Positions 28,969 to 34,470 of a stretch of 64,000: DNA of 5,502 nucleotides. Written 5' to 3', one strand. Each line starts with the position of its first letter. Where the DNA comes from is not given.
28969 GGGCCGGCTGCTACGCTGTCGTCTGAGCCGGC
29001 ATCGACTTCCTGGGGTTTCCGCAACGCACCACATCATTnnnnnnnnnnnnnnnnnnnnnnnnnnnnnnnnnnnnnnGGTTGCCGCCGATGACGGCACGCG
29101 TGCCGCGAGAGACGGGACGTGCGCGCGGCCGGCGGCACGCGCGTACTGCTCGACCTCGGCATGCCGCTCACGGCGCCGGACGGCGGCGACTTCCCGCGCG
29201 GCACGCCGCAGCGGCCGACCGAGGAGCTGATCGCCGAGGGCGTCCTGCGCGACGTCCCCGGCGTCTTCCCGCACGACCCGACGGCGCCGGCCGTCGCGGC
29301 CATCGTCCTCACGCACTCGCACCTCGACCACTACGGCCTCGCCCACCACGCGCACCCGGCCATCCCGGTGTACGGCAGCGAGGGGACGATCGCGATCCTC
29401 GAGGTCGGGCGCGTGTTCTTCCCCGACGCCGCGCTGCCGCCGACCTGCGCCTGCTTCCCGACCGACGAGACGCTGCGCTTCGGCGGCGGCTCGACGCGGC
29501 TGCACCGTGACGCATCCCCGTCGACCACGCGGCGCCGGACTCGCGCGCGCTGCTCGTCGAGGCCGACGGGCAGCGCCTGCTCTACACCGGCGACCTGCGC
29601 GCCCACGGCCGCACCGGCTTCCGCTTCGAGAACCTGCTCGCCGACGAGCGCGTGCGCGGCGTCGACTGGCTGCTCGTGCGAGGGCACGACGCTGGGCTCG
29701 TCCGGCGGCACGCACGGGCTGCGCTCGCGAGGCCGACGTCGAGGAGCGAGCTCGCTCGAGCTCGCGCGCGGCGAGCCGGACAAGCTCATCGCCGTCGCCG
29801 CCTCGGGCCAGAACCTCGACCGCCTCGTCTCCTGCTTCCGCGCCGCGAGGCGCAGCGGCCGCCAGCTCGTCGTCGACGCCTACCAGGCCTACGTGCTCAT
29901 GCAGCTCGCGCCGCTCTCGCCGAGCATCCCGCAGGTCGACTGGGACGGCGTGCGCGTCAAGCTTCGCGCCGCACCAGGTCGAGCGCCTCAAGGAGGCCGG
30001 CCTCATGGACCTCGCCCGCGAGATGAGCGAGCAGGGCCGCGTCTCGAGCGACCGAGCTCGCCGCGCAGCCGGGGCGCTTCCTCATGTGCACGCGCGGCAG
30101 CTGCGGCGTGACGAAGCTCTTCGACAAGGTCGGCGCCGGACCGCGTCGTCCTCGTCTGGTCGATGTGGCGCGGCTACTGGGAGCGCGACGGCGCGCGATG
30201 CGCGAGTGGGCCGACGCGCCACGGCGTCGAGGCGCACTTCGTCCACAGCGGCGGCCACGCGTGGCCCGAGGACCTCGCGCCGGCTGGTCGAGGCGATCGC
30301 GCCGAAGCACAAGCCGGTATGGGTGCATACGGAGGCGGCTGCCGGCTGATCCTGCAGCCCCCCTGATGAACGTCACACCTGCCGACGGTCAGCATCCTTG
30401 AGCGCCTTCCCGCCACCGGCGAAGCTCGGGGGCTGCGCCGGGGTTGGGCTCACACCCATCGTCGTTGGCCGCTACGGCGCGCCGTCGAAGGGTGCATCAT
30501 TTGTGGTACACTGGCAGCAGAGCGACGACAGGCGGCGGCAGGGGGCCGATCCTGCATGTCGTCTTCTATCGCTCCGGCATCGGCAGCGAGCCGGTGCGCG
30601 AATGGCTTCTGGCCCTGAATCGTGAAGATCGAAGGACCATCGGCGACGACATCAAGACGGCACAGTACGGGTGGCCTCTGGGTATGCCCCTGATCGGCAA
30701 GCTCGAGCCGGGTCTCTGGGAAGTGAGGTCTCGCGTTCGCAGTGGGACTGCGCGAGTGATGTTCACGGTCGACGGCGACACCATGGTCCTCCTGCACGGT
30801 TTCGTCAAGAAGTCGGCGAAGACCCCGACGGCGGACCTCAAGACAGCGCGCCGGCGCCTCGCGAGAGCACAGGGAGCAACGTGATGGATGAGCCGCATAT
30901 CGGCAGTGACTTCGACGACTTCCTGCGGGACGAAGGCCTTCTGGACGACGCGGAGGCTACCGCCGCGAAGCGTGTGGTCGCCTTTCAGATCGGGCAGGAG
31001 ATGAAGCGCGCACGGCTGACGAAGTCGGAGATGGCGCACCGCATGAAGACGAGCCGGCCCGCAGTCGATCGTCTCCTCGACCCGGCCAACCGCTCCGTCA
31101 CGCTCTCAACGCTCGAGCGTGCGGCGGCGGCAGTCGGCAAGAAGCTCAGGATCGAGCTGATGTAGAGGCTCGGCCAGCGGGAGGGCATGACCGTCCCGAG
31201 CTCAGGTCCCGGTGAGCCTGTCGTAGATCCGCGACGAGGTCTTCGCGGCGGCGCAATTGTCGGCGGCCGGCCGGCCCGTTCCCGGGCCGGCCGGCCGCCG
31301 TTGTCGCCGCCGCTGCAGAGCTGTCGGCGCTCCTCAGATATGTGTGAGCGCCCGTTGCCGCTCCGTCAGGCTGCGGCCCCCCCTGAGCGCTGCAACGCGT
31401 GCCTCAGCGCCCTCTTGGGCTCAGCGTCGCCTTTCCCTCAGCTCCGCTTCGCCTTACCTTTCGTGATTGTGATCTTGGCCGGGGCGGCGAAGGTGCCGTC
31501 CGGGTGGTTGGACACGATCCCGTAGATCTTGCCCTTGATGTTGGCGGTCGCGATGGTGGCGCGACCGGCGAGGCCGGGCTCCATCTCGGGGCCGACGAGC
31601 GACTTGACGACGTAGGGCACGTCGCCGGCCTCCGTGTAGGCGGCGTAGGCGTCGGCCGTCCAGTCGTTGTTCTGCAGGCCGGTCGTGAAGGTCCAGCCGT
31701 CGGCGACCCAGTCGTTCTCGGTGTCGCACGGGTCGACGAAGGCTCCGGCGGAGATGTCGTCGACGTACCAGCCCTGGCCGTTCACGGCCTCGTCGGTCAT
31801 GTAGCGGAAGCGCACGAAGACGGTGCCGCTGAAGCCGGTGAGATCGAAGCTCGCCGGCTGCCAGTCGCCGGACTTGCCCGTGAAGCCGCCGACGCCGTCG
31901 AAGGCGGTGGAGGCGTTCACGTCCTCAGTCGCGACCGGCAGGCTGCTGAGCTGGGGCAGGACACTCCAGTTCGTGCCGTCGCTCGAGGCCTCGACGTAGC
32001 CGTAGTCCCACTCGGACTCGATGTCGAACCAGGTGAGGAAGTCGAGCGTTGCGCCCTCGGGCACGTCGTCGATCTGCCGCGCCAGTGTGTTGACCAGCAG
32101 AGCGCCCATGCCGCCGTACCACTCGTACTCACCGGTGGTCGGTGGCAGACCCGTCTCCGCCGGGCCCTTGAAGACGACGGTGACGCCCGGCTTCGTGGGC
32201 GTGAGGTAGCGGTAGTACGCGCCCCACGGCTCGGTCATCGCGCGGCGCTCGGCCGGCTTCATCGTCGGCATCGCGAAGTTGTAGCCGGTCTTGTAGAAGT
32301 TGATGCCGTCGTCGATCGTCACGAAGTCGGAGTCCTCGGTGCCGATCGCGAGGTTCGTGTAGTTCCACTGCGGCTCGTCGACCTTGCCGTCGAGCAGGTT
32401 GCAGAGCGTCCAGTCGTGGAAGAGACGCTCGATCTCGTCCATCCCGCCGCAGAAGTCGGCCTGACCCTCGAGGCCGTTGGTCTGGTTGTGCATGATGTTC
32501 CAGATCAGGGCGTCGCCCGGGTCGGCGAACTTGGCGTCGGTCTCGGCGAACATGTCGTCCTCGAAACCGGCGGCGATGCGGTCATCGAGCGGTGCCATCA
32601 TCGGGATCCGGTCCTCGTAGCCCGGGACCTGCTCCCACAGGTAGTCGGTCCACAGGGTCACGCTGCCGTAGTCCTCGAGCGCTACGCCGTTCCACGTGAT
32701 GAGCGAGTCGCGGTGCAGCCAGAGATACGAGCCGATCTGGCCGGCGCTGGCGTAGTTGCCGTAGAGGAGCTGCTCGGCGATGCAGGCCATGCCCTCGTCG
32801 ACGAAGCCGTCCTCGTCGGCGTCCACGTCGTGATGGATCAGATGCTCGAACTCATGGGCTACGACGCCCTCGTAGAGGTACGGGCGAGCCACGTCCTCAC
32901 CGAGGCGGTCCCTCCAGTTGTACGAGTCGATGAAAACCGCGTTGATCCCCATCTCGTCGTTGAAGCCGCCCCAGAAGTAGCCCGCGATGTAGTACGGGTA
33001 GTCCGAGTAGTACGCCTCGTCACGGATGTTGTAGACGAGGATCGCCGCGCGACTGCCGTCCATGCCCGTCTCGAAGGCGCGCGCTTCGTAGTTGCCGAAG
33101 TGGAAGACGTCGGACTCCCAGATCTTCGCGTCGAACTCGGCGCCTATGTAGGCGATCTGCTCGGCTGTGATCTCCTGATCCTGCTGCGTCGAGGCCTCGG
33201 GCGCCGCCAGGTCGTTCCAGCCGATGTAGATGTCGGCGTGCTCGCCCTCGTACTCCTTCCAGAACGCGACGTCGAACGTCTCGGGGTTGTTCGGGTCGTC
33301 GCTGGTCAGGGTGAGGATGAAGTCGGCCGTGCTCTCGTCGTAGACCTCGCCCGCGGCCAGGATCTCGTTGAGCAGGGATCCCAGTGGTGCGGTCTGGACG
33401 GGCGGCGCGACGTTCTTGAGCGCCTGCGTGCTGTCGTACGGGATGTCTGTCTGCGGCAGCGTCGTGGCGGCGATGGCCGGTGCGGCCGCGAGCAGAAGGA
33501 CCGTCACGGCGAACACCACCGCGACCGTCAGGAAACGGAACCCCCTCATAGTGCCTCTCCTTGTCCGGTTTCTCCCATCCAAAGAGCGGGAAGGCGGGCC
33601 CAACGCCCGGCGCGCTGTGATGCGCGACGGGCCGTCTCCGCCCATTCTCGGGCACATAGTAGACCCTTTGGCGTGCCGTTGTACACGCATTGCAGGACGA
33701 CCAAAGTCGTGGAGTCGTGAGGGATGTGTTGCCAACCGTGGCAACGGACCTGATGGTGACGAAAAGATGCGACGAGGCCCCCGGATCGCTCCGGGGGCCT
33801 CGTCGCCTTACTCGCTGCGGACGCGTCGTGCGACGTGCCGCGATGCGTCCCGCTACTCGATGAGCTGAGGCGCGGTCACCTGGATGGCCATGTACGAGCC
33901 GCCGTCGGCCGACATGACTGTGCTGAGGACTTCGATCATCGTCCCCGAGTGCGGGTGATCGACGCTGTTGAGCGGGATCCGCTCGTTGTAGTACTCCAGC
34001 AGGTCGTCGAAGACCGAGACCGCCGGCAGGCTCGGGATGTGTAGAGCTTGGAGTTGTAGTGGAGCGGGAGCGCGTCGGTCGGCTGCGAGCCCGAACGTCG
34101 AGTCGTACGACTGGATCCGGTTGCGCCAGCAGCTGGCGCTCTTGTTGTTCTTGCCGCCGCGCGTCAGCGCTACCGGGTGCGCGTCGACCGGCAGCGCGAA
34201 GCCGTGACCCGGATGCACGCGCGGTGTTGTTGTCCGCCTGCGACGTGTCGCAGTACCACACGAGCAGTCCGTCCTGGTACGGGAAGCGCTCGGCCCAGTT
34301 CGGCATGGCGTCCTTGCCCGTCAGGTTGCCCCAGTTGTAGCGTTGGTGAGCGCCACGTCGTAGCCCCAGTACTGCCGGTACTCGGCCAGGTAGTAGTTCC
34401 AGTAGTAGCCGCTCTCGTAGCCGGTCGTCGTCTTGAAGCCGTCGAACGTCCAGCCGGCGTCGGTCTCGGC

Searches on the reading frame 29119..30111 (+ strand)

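Call 19: search_protein_families(library=pfam, proteins=[window:29119-30111:+], max_evalue=0.01)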
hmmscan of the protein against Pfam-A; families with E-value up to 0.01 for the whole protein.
window:29119-30111:+ (330 aa): 1 family
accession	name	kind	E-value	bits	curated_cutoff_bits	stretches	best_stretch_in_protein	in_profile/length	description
PF12706.13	Lactamase_B_2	-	2e-07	31.2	27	1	54-126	26-103/200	Beta-lactamase superfamily domain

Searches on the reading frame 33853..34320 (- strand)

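Call 69: search_protein_families(library=pfam, proteins=[window:33853-34320:-], max_evalue=0.001)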
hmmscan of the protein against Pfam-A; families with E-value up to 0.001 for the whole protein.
window:33853-34320:- (155 aa): 1 family
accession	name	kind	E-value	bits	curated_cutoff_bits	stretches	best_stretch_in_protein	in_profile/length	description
PF20774.2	InhA-like_VEG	-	5.3e-11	43.4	27.6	1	35-134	54-149/158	Immune inhibitor A-like metallopeptidase, VEG domain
